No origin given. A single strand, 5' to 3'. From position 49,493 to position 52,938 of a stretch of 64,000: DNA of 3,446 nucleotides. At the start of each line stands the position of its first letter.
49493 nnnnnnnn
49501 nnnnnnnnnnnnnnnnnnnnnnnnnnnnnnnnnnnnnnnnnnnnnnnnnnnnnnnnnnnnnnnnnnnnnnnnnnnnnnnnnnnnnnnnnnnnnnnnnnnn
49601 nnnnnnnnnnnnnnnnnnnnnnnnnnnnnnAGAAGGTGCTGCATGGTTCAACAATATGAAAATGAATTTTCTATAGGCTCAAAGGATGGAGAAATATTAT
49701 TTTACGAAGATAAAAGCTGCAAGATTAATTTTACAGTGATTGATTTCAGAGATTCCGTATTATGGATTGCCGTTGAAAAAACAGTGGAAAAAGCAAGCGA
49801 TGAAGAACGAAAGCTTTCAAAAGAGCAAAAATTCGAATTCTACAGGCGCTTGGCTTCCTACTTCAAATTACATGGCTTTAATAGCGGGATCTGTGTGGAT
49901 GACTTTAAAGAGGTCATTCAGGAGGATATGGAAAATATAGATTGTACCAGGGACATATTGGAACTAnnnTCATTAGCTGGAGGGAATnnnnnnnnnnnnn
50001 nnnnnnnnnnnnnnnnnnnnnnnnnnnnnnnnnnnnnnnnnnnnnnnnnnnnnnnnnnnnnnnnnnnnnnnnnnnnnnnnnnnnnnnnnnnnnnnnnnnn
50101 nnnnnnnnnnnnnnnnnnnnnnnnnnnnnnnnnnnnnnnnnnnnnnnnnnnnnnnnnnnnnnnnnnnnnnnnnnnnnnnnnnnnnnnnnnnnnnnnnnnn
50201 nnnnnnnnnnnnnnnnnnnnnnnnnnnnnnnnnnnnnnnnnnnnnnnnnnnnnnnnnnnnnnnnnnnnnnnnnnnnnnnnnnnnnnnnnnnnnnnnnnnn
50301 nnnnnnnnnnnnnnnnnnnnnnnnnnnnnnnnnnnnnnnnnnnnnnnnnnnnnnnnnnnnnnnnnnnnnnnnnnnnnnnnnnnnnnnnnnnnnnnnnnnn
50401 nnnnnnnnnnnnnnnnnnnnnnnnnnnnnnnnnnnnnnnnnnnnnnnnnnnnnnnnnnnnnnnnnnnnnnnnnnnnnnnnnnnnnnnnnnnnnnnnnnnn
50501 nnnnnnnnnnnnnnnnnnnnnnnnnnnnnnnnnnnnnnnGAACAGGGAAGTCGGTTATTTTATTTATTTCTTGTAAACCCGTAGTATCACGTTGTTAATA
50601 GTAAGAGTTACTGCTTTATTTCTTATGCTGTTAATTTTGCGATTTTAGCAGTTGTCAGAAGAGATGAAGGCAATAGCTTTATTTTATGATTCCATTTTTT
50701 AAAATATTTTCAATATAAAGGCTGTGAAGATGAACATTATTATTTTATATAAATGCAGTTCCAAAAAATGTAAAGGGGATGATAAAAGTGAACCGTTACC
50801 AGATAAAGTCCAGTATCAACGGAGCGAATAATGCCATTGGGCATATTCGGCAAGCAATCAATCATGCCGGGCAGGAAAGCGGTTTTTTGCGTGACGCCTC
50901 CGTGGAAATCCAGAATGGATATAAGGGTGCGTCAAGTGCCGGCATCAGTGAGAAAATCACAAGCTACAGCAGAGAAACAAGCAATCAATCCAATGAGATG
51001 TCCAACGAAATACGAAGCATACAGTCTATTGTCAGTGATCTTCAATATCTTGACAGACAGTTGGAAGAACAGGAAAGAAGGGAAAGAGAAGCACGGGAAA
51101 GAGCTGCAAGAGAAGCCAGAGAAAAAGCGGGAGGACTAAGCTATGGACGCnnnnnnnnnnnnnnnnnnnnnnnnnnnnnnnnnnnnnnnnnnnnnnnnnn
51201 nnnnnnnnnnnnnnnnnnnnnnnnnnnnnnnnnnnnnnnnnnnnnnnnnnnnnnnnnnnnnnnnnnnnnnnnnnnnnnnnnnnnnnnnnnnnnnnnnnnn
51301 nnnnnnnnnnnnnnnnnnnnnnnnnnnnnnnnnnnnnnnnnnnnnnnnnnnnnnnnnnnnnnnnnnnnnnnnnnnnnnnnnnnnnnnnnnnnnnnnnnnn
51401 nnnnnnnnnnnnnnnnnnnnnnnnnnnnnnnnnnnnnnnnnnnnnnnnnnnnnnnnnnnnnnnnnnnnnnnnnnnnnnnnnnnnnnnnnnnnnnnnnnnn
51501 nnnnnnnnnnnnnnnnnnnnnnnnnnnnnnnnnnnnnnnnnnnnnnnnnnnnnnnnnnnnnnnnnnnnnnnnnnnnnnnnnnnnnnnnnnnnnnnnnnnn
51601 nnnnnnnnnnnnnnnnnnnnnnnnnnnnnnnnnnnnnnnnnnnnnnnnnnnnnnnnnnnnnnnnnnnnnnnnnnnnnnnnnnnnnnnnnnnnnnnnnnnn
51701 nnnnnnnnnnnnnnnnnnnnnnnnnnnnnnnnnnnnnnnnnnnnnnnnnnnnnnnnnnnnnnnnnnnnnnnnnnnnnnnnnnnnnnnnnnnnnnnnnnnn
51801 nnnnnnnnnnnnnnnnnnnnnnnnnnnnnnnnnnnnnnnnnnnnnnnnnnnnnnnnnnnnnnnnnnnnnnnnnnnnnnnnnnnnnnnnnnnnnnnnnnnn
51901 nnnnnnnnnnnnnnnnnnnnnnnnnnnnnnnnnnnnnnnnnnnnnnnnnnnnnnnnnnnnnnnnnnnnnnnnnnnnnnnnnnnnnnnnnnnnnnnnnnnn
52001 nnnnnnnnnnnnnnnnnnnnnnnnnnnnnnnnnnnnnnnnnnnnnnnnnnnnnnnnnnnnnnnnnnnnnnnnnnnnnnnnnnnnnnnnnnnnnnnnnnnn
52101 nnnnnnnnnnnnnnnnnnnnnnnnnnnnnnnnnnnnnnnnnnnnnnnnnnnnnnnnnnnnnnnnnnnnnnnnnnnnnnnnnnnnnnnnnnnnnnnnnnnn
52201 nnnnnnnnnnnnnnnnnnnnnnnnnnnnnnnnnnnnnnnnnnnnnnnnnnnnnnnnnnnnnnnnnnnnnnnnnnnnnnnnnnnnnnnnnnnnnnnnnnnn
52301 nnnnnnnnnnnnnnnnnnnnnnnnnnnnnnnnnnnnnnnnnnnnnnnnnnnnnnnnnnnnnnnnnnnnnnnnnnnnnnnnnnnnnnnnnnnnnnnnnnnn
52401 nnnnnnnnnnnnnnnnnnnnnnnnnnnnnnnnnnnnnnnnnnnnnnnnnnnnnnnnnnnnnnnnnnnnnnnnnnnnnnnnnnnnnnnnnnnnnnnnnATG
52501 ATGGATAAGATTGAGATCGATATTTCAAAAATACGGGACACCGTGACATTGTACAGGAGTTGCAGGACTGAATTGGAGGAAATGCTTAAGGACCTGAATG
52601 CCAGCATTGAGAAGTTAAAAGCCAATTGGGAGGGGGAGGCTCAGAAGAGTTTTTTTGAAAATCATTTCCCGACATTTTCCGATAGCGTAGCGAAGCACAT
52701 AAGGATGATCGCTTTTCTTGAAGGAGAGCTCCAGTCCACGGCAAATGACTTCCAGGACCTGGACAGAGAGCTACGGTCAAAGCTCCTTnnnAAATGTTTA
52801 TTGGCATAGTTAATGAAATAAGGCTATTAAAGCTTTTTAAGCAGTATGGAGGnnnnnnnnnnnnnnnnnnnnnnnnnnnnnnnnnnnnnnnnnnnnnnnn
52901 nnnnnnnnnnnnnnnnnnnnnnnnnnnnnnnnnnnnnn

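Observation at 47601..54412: Two paralogous polymorphic toxins with a shared non-LXG N-terminal module downstream of essC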

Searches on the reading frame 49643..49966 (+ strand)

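Call 8: search_protein_families(library=pfam, proteins=[window:49643-49966:+], max_evalue=1)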
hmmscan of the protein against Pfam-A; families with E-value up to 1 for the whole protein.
window:49643-49966:+ (108 aa): 1 family
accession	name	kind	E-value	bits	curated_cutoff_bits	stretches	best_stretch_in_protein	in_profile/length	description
PF04720.17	PDDEXK_6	-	0.036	14.5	25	1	39-87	62-110/220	PDDEXK-like family of unknown function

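Call 9: search_protein_families(library=ncbifam, proteins=[window:49643-49966:+], max_evalue=0.1)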
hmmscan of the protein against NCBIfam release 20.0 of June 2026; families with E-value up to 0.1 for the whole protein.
window:49643-49966:+ (108 aa): 2 families
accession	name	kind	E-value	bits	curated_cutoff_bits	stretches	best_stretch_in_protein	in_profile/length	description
NF003122.0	PRK04040.1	equivalog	0.028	13.9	155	1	24-86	24-86/189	adenylate kinase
TIGR02574.1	stabl_TIGR02574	hypoth_equivalog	0.052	13.5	31.9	1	54-92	26-62/65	putative addiction module component, TIGR02574 family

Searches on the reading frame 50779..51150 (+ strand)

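Call 8: search_protein_families(library=pfam, proteins=[window:50779-51150:+], max_evalue=1)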
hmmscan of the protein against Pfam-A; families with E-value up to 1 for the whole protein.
window:50779-51150:+ (124 aa): 0 families

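Call 9: search_protein_families(library=ncbifam, proteins=[window:50779-51150:+], max_evalue=0.1)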
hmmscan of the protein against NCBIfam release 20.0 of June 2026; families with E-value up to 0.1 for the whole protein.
window:50779-51150:+ (124 aa): 1 family
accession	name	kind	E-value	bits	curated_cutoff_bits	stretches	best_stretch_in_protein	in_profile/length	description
TIGR01667.1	YCCS_YHFK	subfamily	0.033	12.4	467.8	1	22-112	266-355/701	YccS/YhfK family putative transporter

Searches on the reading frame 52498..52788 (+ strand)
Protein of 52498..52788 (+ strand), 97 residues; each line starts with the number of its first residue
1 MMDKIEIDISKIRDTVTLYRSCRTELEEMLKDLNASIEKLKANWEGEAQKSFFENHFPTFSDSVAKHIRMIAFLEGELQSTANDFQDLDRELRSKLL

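Call 9: search_protein_families(library=ncbifam, proteins=[window:52498-52788:+], max_evalue=0.1)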
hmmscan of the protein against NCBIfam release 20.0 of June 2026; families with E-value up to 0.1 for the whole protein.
window:52498-52788:+ (97 aa): 3 families
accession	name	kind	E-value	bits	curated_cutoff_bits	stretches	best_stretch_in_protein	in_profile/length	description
TIGR03930.1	WXG100_ESAT6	subfamily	9.2e-15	54.6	44.85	1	5-92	2-88/90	WXG100 family type VII secretion target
NF035934.1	ESAT6_2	subfamily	4.5e-07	30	100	1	3-94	1-91/96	pore-forming ESAT-6 family protein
NF045487.1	ASRP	equivalog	0.016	13.8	300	1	14-92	149-227/593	archaea-specific SMC-related protein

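Call 10: search_protein_families(library=pfam, proteins=[window:52498-52788:+], max_evalue=0.01)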
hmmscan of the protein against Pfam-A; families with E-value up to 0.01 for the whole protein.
window:52498-52788:+ (97 aa): 2 families
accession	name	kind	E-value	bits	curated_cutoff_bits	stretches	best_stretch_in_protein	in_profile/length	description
PF06013.18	WXG100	-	9e-14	52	27.3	1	5-89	2-85/86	Proteins of 100 residues with WXG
PF08702.15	Fib_alpha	-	0.0055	17.3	29.9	0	4-93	32-126/143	Fibrinogen alpha/beta chain family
